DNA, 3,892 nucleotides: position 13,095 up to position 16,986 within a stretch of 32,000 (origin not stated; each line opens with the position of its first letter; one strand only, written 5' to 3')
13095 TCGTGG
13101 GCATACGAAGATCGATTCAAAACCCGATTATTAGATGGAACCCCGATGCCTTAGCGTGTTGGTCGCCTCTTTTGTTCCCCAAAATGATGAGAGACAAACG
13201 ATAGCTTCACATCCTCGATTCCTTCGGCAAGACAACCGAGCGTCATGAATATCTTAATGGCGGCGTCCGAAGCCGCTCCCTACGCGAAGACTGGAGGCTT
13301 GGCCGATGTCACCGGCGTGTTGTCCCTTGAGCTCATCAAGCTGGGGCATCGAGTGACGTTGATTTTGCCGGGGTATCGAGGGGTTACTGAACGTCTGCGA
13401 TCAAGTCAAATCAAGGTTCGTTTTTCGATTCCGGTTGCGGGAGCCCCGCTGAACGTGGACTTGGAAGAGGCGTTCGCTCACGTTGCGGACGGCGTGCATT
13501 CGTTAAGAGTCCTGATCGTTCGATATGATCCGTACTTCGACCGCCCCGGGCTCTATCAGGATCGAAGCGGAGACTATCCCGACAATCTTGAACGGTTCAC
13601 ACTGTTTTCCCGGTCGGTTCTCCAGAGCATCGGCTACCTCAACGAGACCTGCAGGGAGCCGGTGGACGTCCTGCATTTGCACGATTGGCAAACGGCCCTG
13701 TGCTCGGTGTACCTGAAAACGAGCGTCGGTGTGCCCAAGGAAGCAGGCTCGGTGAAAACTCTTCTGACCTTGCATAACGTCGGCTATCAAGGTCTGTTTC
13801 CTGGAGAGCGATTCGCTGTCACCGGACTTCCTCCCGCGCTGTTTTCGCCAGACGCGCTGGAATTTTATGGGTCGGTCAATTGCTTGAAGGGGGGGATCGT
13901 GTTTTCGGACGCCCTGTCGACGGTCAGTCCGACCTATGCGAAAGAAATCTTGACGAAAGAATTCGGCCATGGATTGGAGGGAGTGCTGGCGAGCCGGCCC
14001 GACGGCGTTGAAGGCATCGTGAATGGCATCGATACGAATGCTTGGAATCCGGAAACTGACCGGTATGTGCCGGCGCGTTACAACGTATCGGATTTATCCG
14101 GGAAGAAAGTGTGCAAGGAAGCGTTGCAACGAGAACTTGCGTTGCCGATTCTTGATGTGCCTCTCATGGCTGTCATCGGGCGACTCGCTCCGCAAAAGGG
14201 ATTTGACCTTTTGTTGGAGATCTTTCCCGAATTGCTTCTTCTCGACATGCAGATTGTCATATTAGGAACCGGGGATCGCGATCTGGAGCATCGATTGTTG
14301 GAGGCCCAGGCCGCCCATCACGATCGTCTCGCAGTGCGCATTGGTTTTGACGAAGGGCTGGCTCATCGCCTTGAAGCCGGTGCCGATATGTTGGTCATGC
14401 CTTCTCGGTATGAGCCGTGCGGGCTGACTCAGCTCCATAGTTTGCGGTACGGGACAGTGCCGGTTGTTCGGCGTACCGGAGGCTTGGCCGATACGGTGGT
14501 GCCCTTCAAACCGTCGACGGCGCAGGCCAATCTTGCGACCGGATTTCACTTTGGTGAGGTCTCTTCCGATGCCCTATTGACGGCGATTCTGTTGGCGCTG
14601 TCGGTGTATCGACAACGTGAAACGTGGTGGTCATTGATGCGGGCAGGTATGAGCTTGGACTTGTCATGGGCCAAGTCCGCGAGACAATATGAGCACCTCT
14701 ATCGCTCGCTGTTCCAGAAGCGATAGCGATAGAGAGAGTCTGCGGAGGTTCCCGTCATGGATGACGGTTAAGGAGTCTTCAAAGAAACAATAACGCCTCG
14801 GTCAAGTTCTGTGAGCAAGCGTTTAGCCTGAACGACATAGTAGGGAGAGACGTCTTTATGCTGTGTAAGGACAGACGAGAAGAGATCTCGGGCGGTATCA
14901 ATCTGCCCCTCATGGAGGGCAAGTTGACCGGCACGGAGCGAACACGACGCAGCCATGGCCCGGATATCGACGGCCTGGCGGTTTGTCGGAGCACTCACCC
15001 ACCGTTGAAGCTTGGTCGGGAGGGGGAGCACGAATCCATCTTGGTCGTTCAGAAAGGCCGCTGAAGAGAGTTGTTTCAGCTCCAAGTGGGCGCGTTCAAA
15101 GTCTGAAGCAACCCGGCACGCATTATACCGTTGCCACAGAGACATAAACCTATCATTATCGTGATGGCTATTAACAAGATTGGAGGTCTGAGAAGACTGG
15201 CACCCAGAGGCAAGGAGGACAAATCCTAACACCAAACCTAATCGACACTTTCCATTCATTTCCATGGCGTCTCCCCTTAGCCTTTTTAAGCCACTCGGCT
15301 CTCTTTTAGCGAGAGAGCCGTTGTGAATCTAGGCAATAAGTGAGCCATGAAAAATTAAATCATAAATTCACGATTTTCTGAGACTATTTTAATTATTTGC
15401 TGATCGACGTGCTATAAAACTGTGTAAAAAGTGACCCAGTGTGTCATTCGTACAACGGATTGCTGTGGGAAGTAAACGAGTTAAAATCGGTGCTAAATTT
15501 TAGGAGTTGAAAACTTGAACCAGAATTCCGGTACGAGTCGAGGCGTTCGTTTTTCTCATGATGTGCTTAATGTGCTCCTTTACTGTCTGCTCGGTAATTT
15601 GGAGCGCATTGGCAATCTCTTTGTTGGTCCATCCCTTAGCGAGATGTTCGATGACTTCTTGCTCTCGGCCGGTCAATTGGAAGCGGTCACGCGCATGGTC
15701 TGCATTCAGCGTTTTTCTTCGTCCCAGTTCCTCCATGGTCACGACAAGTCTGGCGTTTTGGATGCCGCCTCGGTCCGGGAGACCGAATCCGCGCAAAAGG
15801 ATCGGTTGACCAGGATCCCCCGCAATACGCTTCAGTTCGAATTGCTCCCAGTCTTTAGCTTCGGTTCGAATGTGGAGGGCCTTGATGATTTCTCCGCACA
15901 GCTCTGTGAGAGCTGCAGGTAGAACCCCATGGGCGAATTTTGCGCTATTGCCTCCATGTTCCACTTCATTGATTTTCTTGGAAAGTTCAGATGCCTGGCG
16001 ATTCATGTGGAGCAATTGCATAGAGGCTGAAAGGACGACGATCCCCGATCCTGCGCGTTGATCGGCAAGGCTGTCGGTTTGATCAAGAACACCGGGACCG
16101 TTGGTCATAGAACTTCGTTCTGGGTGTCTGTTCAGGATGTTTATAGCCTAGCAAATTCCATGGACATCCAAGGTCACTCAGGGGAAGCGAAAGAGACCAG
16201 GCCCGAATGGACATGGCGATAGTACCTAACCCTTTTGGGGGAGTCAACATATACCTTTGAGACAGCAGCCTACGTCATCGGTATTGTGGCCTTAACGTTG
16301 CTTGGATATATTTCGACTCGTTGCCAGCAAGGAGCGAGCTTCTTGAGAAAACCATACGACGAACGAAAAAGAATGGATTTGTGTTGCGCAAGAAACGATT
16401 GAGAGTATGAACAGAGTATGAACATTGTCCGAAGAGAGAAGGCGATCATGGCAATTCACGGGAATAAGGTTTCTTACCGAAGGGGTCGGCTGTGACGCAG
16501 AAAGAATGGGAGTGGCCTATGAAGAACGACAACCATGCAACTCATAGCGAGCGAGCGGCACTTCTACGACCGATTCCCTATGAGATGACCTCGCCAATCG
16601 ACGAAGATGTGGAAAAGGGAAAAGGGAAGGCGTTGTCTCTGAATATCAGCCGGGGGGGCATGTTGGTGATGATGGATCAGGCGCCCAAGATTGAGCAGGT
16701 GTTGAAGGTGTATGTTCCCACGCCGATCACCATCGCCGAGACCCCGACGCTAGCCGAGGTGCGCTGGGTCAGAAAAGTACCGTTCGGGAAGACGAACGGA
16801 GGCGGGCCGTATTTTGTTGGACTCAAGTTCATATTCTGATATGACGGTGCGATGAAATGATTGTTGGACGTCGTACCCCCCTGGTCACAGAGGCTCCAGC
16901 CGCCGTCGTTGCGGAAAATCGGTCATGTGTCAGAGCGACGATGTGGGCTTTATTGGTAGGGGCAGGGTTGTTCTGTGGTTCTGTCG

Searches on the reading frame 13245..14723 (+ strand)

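Call 16: search_protein_families(library=ncbifam, proteins=[window:13245-14723:+], max_evalue=0.00001)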
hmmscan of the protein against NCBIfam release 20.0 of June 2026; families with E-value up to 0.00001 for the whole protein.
window:13245-14723:+ (493 aa): 14 families
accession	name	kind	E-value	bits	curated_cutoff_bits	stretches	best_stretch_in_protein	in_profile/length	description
TIGR02095.1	glgA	subfamily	5.8e-164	546.3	328.45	1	1-489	1-477/477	glycogen/starch synthase, ADP-glucose type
NF001899.0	PRK00654.1-2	equivalog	1.6e-154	514.8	459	1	1-491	1-477/478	glycogen synthase GlgA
NF001903.0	PRK00654.2-2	equivalog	1.2e-148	495.8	616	1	1-490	1-479/482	glycogen synthase GlgA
NF001898.0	PRK00654.1-1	equivalog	8.4e-136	453.4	603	1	1-490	1-476/477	glycogen synthase GlgA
NF010699.0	PRK14099.1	equivalog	1.8e-127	425.8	762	1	2-493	5-483/485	glycogen synthase GlgA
NF001905.0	PRK00654.2-4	subfamily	3.1e-110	369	560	1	1-489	1-486/489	glycogen synthase GlgA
NF001901.0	PRK00654.1-5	equivalog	7.7e-109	364.4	649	1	2-492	25-494/502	glycogen synthase GlgA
NF001900.0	PRK00654.1-3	equivalog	5e-108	361.6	509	1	1-491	1-456/481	glycogen synthase GlgA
NF001906.0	PRK00654.2-5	equivalog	1.2e-94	318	870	1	1-489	6-483/485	glycogen synthase GlgA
NF001902.0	PRK00654.2-1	equivalog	2.6e-83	280.2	845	1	1-488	1-488/492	glycogen synthase GlgA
NF010698.0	PRK14098.1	equivalog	3.6e-81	273.3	754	1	4-491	9-488/489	starch synthase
NF001904.0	PRK00654.2-3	equivalog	8.4e-64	216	577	1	1-489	1-474/475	glycogen synthase GlgA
TIGR02149.1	glgA_Coryne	subfamily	1e-07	31.5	302.4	1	252-419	168-323/391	glycogen synthase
NF038295.1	EPS_HpsP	equivalog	7.4e-06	25.2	550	1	293-408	196-316/388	hormogonium polysaccharide biosynthesis glycosyltransferase HpsP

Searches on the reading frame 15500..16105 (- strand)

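Call 16: search_protein_families(library=ncbifam, proteins=[window:15500-16105:-], max_evalue=0.00001)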
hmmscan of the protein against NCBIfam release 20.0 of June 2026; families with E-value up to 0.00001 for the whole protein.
window:15500-16105:- (201 aa): 16 families
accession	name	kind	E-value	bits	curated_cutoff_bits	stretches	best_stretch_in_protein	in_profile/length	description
NF047785.1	respo_reg_MadR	equivalog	6.1e-14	51.9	300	1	138-194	143-199/209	MadR family response regulator transcription factor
TIGR03020.2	EpsA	equivalog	1.5e-13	50.9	170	1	132-192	179-239/247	XrtB/PEP-CTERM-associated transcriptional regulator EpsA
NF007935.0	PRK10651.1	equivalog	2.2e-13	49.9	250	1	135-197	147-209/216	two-component system response regulator NarL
NF007708.0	PRK10403.1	equivalog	2.1e-12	46.9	343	1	130-193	141-203/215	nitrate/nitrite response regulator protein NarP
NF052366.1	photon_PedR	equivalog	6e-12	45.6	120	1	143-194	2-53/74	photosynthetic electron transport-dependent transcriptional regulator PedR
NF052445.1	RespRegMctR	equivalog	1.1e-11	44.6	300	1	133-195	134-196/205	two-component system response regulator MctR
NF007505.1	PRK10100.1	equivalog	6.2e-11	42.4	250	1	137-192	138-193/204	biofilm master transcriptional regulator CsgD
NF047402.1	TransRegVisN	equivalog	1.5e-08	34.2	250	1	135-192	178-234/246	transcriptional regulator VisN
TIGR03541.1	reg_near_HchA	equivalog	6.4e-08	32.4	215.6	1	129-191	157-219/232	PA1136 family autoinducer-binding transcriptional regulator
NF040749.1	tetrathio_RR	equivalog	1.1e-07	31.8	290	1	130-193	119-183/191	tetrathionate respiration response regulator TtrR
NF011896.0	PRK15369.1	equivalog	1.4e-07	31.4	242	1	137-190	143-196/211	two component system response regulator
NF041232.1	BagY_FevT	exception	2.4e-07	30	700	1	141-199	294-352/367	LuxR family transcriptional regulator BagY/FevT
NF007561.1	PRK10188.1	equivalog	4.3e-07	29.5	350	1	142-194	178-230/240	quorum-sensing transcriptional regulator SdiA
NF041673.1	transregRamA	equivalog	1.7e-06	27.3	500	1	139-192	214-267/280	acetate metabolism transcriptional regulator RamA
NF041830.1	RR_TF_ErdR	exception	2.2e-06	27.6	390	1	144-193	151-200/213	response regulator transcription factor ErdR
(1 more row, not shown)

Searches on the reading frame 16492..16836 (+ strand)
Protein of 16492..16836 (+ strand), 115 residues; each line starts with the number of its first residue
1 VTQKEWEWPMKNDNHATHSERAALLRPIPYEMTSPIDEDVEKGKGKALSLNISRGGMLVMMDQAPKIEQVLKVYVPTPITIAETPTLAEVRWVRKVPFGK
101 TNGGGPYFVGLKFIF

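Call 10: search_protein_families(library=pfam, proteins=[window:16492-16836:+], max_evalue=0.001)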
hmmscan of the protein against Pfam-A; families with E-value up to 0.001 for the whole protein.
window:16492-16836:+ (115 aa): 1 family
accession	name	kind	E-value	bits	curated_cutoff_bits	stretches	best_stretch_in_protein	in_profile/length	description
PF07238.19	PilZ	-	1.8e-05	25.4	22.5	1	26-99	7-78/102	PilZ domain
